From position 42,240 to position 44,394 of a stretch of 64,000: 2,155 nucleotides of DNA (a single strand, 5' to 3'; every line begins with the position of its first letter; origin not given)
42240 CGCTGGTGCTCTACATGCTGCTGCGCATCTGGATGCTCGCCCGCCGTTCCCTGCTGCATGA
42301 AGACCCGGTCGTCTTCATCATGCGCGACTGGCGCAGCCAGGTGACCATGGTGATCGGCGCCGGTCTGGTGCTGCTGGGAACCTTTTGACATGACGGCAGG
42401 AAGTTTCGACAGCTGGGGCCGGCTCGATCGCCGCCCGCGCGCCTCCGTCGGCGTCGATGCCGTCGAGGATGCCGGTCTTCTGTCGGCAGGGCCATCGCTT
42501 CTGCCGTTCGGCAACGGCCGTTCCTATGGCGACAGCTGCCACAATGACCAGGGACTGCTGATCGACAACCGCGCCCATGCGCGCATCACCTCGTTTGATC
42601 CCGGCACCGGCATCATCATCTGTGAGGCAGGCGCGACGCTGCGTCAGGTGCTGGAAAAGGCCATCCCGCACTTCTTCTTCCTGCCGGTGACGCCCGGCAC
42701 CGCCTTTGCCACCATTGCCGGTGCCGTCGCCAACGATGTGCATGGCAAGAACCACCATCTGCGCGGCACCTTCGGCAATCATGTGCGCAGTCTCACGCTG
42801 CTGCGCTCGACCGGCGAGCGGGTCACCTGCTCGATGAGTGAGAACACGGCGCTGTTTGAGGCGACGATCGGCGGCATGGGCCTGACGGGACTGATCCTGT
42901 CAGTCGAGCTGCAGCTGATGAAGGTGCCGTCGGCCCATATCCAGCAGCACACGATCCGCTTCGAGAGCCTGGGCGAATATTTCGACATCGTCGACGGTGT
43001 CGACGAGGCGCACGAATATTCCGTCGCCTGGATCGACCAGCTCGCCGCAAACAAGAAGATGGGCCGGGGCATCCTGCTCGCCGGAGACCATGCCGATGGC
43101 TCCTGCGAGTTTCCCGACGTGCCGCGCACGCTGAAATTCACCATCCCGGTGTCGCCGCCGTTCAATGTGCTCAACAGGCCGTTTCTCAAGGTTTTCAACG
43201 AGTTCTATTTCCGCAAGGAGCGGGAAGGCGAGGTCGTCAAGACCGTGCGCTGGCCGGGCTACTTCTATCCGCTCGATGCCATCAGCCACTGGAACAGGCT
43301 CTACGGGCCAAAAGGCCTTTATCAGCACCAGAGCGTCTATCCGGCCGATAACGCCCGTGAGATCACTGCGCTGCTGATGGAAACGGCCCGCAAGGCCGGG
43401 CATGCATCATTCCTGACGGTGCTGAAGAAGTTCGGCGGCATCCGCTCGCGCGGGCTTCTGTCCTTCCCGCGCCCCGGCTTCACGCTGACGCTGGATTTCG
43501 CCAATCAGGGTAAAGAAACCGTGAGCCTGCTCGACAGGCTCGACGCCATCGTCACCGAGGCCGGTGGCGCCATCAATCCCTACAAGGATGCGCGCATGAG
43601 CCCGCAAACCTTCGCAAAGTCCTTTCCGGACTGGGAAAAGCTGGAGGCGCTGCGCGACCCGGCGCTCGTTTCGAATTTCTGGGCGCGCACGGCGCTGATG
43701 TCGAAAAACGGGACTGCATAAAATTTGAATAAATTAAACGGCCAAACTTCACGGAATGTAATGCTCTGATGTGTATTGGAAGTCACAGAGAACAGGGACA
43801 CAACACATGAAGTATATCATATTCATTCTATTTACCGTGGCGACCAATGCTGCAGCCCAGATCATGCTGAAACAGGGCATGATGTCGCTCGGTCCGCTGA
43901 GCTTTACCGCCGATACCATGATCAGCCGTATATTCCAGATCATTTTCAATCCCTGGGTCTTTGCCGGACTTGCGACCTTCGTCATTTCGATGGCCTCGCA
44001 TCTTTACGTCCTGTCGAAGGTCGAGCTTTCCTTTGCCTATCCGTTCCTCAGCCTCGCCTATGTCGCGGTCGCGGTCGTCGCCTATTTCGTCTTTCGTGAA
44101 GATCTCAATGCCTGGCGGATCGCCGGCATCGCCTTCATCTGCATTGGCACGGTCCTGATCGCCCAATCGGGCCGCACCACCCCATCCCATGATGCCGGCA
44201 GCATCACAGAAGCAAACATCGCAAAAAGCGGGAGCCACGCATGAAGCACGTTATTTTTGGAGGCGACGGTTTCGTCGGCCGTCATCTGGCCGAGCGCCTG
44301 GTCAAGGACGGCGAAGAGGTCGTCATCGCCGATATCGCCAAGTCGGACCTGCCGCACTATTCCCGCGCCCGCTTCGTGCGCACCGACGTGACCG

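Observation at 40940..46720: Five-gene operon for a polyprenyl-phosphate-linked pentose (arabinose-like or aminopentose) donor, with an unusual class-III aminotransferase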

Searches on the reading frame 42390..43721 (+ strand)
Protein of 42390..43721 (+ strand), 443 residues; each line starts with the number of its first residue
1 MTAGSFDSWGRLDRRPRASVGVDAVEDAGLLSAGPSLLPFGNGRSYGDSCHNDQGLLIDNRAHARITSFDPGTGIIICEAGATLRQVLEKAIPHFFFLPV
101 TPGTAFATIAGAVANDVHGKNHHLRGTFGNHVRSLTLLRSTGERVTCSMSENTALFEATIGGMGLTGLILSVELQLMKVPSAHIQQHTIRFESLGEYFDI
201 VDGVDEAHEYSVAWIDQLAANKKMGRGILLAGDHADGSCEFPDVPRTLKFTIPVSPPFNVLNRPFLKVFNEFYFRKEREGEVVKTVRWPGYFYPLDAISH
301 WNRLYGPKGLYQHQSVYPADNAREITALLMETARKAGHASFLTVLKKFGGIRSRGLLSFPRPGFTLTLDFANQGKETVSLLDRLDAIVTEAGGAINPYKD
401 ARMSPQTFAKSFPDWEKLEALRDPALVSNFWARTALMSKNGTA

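Call 3: search_protein_families(library=pfam, proteins=[window:42390-43721:+], max_evalue=0.01)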
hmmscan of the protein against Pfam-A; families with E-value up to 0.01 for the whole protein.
window:42390-43721:+ (443 aa): 1 family
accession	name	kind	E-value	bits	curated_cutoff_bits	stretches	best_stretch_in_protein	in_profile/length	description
PF01565.28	FAD_binding_4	-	8.7e-19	68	26.4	1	36-148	26-139/139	FAD binding domain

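Call 4: search_protein_families(library=ncbifam, proteins=[window:42390-43721:+], max_evalue=0.01)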
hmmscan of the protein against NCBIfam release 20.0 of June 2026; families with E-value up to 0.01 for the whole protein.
window:42390-43721:+ (443 aa): 9 families
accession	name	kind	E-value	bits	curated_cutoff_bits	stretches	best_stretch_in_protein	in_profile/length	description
NF053785.1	DcplphribOxDprE1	equivalog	4.6e-99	332.6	500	1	36-423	39-431/449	decaprenylphosphoryl-beta-D-ribose oxidase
TIGR01679.1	bact_FAD_ox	subfamily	1.1e-10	41.1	292.25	1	36-209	34-202/419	FAD-linked oxidoreductase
TIGR01678.1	FAD_lactone_ox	subfamily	5.8e-10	38.7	396.8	1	37-210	41-209/438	sugar 1,4-lactone oxidase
NF041226.1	BagK_FevA1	equivalog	8.4e-08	31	800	1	50-181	79-208/453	bagremycin/ferroverdin biosynthesis FAD-dependent oxygenase BagK/FevA1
TIGR01677.1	pln_FAD_oxido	subfamily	2.9e-06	26.1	383.1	1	53-180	81-215/560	FAD-dependent oxidoreductase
NF008439.0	PRK11282.1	equivalog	3.2e-06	26.2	284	1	52-184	39-178/358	glycolate oxidase subunit GlcE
NF041227.1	BagG_FevA2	exception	5.9e-06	25.1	850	1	45-179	78-210/455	bagremycin/ferroverdin biosynthesis FAD-dependent oxygenase BagG/FevA2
TIGR00387.1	glcD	equivalog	0.00011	21.2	567.9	1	47-194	35-187/413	glycolate oxidase subunit GlcD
NF049975.1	2HglutDHaseYdiJ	equivalog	0.0016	16.3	1350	1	53-159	96-204/1018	D-2-hydroxyglutarate dehydrogenase YdiJ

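Call 22: search_solved_structures(query=window:42390-43721:+, max_evalue=0.001, show_alignments=1)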
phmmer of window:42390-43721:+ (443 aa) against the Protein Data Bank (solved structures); distinct sequences matched with E-value up to 0.001: 22.
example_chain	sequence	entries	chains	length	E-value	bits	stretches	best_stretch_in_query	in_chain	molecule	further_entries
4aut_A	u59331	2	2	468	3.2e-66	227.2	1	32-424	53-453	DECAPRENYL-PHOSPHORYL-BETA-D-RIBOFURANOSE-2-OXIDOREDUCTASE | DprE1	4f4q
21gq_A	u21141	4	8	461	1.8e-65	224.8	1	12-419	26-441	Decaprenylphosphoryl-beta-D-ribose oxidase | Oxidoreductase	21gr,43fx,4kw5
6hfv_A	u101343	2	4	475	2e-65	224.6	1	12-419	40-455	Decaprenylphosphoryl-beta-D-ribose oxidase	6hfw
5oep_A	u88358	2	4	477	2e-65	224.6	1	12-419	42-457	Decaprenylphosphoryl-beta-D-ribose oxidase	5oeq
4p8c_A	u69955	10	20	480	2.1e-65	224.6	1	12-419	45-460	Probable decaprenylphosphoryl-beta-D-ribose oxidase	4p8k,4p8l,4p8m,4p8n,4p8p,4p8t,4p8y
4fdn_A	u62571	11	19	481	2.1e-65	224.6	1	12-419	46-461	oxidoreductase DprE1 | Probable decaprenylphosphoryl-beta-D-ribose oxidase | decaprenylphosphoryl-beta-D-ribose oxidase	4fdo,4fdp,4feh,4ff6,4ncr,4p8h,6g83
5oel_A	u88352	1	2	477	9.3e-65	222.4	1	12-419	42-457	Decaprenylphosphoryl-beta-D-ribose oxidase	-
21gt_B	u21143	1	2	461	1.2e-64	222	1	12-419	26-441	Decaprenylphosphoryl-beta-D-ribose oxidase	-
4g3t_A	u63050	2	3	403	2.7e-63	217.6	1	45-424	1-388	oxidoreductase DprE1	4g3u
2exr_A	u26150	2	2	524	5.3e-07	32.1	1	28-181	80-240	Cytokinin dehydrogenase 7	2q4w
6c80_A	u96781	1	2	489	6.2e-07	31.8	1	16-181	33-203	cytokinin oxidase LuCKX1.1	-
6yaq_A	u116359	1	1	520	6.6e-07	31.8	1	31-181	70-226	Cytokinin dehydrogenase 8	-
8cj9_A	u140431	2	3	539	7.1e-07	31.7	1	31-181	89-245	cytokinin dehydrogenase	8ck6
8ot8_A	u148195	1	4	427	2.5e-06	29.9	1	31-201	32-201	FAD-binding protein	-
9r43_A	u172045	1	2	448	1.2e-05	27.6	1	38-180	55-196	Mitomycin radical oxidase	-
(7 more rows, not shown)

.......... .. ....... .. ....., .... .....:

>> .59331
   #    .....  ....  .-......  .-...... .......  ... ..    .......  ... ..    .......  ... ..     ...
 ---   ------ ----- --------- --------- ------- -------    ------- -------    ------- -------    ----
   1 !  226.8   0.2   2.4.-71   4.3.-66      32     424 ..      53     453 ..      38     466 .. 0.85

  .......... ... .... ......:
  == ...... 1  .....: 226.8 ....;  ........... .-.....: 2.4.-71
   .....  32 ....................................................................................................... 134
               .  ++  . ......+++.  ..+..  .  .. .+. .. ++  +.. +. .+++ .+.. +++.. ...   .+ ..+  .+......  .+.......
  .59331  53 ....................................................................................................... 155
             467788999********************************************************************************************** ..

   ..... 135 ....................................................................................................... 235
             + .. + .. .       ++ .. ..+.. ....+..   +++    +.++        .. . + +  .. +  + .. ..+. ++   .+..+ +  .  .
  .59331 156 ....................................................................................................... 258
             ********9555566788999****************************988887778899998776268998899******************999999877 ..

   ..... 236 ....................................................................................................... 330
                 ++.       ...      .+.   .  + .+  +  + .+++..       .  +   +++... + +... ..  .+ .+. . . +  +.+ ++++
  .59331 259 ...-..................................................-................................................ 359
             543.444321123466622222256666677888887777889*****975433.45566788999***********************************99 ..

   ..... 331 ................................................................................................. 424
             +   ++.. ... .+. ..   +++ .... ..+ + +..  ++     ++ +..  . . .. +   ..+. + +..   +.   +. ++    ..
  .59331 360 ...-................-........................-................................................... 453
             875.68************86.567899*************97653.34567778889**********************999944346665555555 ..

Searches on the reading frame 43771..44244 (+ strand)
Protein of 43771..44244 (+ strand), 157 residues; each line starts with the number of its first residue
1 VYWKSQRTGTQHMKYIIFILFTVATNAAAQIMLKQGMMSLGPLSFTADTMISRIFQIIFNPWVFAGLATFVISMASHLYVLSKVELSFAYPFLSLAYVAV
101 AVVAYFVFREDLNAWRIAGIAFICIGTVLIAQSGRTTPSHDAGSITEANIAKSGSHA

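Call 3: search_protein_families(library=pfam, proteins=[window:43771-44244:+], max_evalue=0.01)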
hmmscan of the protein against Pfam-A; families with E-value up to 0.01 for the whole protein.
window:43771-44244:+ (157 aa): 2 families
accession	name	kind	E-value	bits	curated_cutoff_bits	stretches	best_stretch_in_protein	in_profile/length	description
PF00892.27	EamA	-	1.5e-06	28.9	28.2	1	16-131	4-134/135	EamA-like transporter family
PF10639.15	TMEM234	-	0.0064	17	30.1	1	69-130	47-112/113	Putative transmembrane family 234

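Call 4: search_protein_families(library=ncbifam, proteins=[window:43771-44244:+], max_evalue=0.01)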
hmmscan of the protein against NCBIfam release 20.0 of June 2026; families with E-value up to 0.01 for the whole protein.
window:43771-44244:+ (157 aa): 6 families
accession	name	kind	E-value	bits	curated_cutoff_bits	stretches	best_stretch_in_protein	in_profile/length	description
NF002816.2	PRK02971.1-2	equivalog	1.5e-14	54.5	99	1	20-132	4-118/120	4-amino-4-deoxy-L-arabinose-phosphoundecaprenol flippase subunit ArnF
NF011625.2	PRK15051.1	equivalog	4.3e-09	36.5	92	1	59-132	38-109/111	4-amino-4-deoxy-L-arabinose-phosphoundecaprenol flippase subunit ArnE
TIGR03340.1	phn_DUF6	hypoth_equivalog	3.6e-05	23.6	288.15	1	74-137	77-140/281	phosphonate utilization associated putative membrane protein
NF051482.1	EbrB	exception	0.00025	21.7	160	1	67-133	37-104/105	SMR family multidrug efflux transporter EbrB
NF033137.0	SMR_qac_int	equivalog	0.0023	18.5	188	1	78-130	47-100/109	Qac family quaternary ammonium compound efflux SMR transporter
NF007767.1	PRK10452.1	equivalog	0.003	17.7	122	0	77-144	47-114/120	multidrug/spermidine efflux SMR transporter subunit MdtJ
